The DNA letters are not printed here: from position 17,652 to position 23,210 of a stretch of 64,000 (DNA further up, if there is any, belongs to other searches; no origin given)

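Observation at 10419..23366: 12.4-kb gene for a modular giant surface protein: signal peptide, 6x[Ca-loop + GLUG domain + 3 FN3], 3 Calx-beta, dockerin-like repeats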

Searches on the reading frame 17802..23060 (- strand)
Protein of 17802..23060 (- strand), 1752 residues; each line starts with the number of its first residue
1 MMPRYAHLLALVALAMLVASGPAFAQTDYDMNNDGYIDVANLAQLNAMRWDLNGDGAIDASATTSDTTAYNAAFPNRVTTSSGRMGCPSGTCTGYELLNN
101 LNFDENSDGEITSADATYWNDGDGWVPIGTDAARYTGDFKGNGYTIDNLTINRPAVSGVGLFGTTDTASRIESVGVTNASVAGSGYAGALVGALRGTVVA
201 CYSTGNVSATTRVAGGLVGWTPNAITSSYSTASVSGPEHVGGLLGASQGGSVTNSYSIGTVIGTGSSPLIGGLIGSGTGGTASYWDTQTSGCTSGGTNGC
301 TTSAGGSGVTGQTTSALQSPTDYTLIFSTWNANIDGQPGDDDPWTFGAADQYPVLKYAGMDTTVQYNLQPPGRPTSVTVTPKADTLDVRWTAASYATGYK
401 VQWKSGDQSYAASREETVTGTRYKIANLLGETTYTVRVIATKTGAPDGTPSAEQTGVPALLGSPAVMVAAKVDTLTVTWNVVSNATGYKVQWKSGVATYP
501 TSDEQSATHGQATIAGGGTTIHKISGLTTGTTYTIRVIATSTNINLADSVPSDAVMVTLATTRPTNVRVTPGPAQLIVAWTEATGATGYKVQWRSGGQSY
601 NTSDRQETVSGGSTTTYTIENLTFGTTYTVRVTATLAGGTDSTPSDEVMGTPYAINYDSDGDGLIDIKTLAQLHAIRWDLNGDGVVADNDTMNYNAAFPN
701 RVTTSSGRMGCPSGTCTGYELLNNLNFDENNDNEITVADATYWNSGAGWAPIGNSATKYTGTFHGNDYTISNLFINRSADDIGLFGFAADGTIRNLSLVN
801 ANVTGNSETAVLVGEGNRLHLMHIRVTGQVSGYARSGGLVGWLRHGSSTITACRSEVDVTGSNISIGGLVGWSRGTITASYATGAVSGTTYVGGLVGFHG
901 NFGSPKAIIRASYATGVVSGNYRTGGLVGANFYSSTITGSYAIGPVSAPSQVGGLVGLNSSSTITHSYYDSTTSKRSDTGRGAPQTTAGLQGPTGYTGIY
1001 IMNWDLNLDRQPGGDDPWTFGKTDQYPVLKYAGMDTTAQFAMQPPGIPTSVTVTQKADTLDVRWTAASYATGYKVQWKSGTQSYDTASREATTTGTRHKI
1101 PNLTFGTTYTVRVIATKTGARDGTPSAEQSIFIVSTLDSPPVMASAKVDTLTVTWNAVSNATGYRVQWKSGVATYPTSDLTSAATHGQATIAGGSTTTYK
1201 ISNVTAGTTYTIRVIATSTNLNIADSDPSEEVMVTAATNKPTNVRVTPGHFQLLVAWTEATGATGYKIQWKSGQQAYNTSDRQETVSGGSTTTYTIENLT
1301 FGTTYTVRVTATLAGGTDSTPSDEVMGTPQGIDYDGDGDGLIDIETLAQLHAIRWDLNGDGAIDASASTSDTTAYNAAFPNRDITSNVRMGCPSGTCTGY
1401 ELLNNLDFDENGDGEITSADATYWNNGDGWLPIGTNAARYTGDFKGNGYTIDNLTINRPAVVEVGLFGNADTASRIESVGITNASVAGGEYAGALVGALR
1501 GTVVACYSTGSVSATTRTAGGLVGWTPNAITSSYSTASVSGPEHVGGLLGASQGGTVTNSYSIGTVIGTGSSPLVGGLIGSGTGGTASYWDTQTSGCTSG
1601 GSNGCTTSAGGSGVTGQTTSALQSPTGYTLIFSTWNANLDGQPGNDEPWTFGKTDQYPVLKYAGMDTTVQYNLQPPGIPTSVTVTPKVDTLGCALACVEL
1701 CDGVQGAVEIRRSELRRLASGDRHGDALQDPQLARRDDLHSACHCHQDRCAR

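Call 6: search_protein_families(library=pfam, proteins=[window:17802-23060:-], max_evalue=0.01)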
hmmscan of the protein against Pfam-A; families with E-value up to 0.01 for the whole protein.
window:17802-23060:- (1752 aa): 9 families
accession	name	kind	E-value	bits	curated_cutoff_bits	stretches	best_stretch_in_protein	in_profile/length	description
PF00041.27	fn3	-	6.2e-50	167.8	25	6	563-648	2-81/84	Fibronectin type III domain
PF16656.11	Pur_ac_phosph_N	-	1.7e-19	70.6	30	4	564-635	1-81/93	Purple acid Phosphatase, N-terminal domain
PF07581.17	Glug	-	1.3e-15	57.1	20.5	2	237-262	2-28/28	The GLUG motif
PF09294.16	Interfer-bind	-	1.3e-12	48.3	21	0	1066-1126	38-96/104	Interferon-alpha/beta receptor, fibronectin type III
PF25059.1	FN3_DSCAM-DSCAML_C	-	1.2e-10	42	39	0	1264-1318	21-71/89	DSCAM/DSCAML C-terminal Fn3-like domain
PF21605.3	CRLF2-like_D2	-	3.9e-08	33.7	27.3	0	1045-1116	1-70/94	Cytokine receptor-like factor 2-like, D2 domain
PF23759.1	GBD_T9SS_assoc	-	1.9e-07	31.8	27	0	1198-1223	86-111/116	Galactose binding domain-like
PF07679.22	I-set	-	2.9e-05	24.5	23.7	0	581-641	22-82/90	Immunoglobulin I-set domain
PF00036.39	EF-hand_1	-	0.0046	16.8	25.4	0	28-42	8-22/29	EF hand domain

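Call 10: search_protein_families(library=ncbifam, proteins=[window:17802-23060:-], max_evalue=0.1)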
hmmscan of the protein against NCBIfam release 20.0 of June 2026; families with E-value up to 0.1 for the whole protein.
window:17802-23060:- (1752 aa): 3 families
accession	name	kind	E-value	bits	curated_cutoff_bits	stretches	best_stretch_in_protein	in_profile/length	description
NF045522.1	MXAN_2561_fam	equivalog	2.6e-26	92.8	150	4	360-458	158-258/304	MXAN_2561 family MXYO-CTERM-anchored protein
NF005805.0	PRK07661.1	equivalog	0.012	14.6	633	0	1434-1505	64-131/391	acetyl-CoA C-acetyltransferase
NF038090.1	IscA_HesB_Se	subfamily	0.066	13.5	85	0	1377-1422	14-59/101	IscA/HesB family protein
